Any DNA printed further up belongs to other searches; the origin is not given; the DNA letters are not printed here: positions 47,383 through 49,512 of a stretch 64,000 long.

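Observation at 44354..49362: Candidate undescribed restriction/defence module: Vsr–Dcm convergent with a translationally coupled three-gene operon led by a MORC/MutL-like GHKL ATPase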

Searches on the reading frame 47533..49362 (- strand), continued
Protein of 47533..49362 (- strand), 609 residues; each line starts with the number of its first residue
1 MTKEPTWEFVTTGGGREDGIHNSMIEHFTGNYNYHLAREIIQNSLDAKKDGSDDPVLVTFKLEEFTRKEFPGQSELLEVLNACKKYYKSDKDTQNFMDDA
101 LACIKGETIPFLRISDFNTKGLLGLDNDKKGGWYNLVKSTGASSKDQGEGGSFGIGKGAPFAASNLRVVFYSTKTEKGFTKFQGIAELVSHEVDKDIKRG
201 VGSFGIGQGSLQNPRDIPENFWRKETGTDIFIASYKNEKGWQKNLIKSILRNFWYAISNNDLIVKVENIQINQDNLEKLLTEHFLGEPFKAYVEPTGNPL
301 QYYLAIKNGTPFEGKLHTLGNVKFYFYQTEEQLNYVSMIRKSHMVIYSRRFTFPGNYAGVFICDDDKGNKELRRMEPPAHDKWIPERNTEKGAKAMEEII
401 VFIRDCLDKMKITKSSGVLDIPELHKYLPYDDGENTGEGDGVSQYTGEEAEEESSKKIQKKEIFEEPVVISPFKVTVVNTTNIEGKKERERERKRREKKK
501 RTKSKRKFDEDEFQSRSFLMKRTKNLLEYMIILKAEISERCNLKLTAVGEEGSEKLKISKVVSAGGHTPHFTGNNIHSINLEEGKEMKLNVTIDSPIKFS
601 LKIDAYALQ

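Call 60: get_annotated_region(hit=H13, flank=6000)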
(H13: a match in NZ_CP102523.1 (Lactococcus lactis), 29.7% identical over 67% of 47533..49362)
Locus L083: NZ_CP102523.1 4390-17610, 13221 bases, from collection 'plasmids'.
description: Lactococcus lactis strain R-707-1 plasmid p1, complete sequence
organism: Lactococcus lactis (NCBI taxid 1358)
taxonomy: Bacteria; Bacillota; Bacilli; Lactobacillales; Streptococcaceae; Lactococcus; Lactococcus lactis
host: -; source: Homo sapiens,Cell culture; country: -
typing (MOB-suite, as given by PLSDB): conjugative; replicon rep_cluster_664; relaxase MOBQ; mating-pair formation MPF_T
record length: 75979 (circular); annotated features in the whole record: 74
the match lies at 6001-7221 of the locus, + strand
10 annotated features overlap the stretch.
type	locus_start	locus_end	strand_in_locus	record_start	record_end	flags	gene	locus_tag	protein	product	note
CDS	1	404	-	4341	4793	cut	-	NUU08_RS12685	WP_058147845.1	hypothetical protein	-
CDS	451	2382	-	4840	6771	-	-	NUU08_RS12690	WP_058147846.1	AlwI family type II restriction endonuclease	-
CDS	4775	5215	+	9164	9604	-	-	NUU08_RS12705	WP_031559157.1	LytTR family DNA-binding domain-containing protein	-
CDS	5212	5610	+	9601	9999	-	-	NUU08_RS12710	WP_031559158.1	hypothetical protein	-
CDS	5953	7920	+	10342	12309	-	-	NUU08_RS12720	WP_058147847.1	hypothetical protein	-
CDS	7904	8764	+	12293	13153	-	-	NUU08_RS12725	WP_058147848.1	hypothetical protein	-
CDS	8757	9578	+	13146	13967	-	-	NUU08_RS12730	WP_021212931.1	DUF6339 family protein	-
CDS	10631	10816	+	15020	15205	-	-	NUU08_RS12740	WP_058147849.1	hypothetical protein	-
CDS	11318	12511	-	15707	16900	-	-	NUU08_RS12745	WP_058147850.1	abortive phage resistance protein AbiGII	-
CDS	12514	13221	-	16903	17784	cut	-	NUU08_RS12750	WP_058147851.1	abortive phage resistance protein AbiGI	-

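Call 61: get_annotated_region(hit=H1, flank=6000)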
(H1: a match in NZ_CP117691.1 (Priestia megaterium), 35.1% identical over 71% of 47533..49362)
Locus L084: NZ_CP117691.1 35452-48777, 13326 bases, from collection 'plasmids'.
description: Priestia megaterium strain GEB3 plasmid p3_GEB3, complete sequence
organism: Priestia megaterium (NCBI taxid 1404)
taxonomy: Bacteria; Bacillota; Bacilli; Bacillales; Bacillaceae; Priestia; Priestia megaterium
host: -; source: ginseng,Single cell; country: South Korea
typing (MOB-suite, as given by PLSDB): mobilizable; replicon rep_cluster_385; relaxase MOBP
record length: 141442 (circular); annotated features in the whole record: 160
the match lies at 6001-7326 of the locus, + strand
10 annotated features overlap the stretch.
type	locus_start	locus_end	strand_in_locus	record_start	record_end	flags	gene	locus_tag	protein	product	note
CDS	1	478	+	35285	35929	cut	-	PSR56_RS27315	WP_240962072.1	hypothetical protein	-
CDS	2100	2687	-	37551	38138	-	-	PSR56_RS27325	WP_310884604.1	hypothetical protein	-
CDS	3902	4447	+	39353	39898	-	-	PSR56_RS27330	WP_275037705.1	hypothetical protein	-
CDS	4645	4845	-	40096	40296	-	-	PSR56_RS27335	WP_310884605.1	hypothetical protein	-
CDS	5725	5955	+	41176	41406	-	-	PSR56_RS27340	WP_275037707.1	hypothetical protein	-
CDS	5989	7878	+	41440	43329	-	-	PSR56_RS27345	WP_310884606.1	hypothetical protein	-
CDS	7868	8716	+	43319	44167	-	-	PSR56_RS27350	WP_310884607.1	hypothetical protein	-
CDS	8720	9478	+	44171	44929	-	-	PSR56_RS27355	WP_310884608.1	DUF6339 family protein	-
CDS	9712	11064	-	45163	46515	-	-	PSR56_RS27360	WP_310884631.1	MutH/Sau3AI family endonuclease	-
CDS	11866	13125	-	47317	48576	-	dcm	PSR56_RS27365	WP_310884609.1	DNA (cytosine-5-)-methyltransferase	GO:0006304 - DNA modification [Evidence IEA]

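Call 66: search_protein_families(library=pfam, alignment_id=A5, max_evalue=0.0001)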
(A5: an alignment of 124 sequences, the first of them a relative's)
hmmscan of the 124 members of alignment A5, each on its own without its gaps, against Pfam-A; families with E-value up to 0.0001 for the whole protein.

A. member 1, L001:9169-9492:+ (108 aa): 0 families

B. families by the number of members that match (of 124 scanned): 114 families (the first 25 are shown)
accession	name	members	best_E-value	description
PF20731.2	RE_NgoFVII_C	3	7.5e-35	NgoFVII C-terminal B3-like DNA-binding domain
PF19614.4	DUF6119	3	5.4e-28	Family of unknown function (DUF6119)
PF01381.28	HTH_3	3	1.1e-15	Helix-turn-helix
PF01709.26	Transcrip_reg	2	1.9e-59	TACO1/YebC second and third domain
PF09565.16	RE_NgoFVII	2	3.5e-40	NgoFVII restriction endonuclease N-terminal PLD domain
PF20772.2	TACO1_YebC_N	2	2.5e-31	TACO1/YebC protein N-terminal domain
PF13274.11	SocA_Panacea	2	1.9e-25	Antitoxin SocA-like, Panacea domain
PF00239.26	Resolvase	2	6.3e-22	Resolvase, N terminal domain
PF13304.12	AAA_21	2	4.6e-15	AAA domain, putative AbiEii toxin, Type IV TA system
PF07508.19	Recombinase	2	1.2e-14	Recombinase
PF12844.13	HTH_19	2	1.4e-14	Helix-turn-helix domain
PF00730.31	HhH-GPD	2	3.1e-14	HhH-GPD superfamily base excision DNA repair protein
PF13847.12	Methyltransf_31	2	6.3e-12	Methyltransferase domain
PF01844.29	HNH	2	7.8e-12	HNH endonuclease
PF12831.13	FAD_oxidored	2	8.1e-12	FAD dependent oxidoreductase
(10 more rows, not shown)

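Call 69: search_protein_families(library=pfam, alignment_id=A6, max_evalue=1)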
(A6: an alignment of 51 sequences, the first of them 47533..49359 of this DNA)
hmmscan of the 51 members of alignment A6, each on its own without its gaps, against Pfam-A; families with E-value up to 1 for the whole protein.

A. member 1, window:47533-49359:- (608 aa): 1 family
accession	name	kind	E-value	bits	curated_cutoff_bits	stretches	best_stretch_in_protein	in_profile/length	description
PF03297.21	Ribosomal_S25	-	0.16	12.7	28.8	1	485-545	11-71/101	S25 ribosomal protein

B. families by the number of members that match (of 51 scanned): 32 families (the first 25 are shown)
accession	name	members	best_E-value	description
PF13589.12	HATPase_c_3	2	0.024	Histidine kinase-, DNA gyrase B-, and HSP90-like ATPase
PF10150.14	RNase_E_G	1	0.0069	Ribonuclease E/G family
PF12008.13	EcoR124_C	1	0.012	Type I restriction and modification enzyme - subunit R C terminal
PF11454.13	DUF3016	1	0.018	Protein of unknown function (DUF3016)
PF08806.17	Sep15_SelM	1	0.048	Sep15/SelM redox domain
PF00401.25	ATP-synt_DE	1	0.048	ATP synthase, Delta/Epsilon chain, long alpha-helix domain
PF14610.12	Psg1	1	0.052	Ykl077w/Psg1 (Pma1 Stabilization in Golgi)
PF00590.25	TP_methylase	1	0.056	Tetrapyrrole (Corrin/Porphyrin) Methylases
PF03476.21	MOSC_N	1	0.06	MOSC N-terminal beta barrel domain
PF18937.5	DUF5685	1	0.069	Family of unknown function (DUF5685)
PF20817.2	XopL_C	1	0.071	Type III effector Xcv3220, C-terminal domain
PF08376.15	NIT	1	0.073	Nitrate and nitrite sensing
PF10379.14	nec1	1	0.074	Virulence protein nec1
PF13902.11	R3H-assoc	1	0.077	R3H-associated N-terminal domain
PF23135.2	TRI4_N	1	0.083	TRI4 N-terminal domain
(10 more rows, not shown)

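Call 70: search_solved_structures(query=A6, max_evalue=10, show_alignments=3)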
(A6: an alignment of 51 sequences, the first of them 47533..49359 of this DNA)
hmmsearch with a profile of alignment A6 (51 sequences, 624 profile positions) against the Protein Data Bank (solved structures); distinct sequences matched with E-value up to 10: 2.
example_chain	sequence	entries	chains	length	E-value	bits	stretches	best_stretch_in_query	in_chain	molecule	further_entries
7sfw_C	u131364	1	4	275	2.9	9.5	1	473-555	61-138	Capsid protein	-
6b0x_a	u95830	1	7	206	3.7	9.2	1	428-583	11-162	Scaffold protein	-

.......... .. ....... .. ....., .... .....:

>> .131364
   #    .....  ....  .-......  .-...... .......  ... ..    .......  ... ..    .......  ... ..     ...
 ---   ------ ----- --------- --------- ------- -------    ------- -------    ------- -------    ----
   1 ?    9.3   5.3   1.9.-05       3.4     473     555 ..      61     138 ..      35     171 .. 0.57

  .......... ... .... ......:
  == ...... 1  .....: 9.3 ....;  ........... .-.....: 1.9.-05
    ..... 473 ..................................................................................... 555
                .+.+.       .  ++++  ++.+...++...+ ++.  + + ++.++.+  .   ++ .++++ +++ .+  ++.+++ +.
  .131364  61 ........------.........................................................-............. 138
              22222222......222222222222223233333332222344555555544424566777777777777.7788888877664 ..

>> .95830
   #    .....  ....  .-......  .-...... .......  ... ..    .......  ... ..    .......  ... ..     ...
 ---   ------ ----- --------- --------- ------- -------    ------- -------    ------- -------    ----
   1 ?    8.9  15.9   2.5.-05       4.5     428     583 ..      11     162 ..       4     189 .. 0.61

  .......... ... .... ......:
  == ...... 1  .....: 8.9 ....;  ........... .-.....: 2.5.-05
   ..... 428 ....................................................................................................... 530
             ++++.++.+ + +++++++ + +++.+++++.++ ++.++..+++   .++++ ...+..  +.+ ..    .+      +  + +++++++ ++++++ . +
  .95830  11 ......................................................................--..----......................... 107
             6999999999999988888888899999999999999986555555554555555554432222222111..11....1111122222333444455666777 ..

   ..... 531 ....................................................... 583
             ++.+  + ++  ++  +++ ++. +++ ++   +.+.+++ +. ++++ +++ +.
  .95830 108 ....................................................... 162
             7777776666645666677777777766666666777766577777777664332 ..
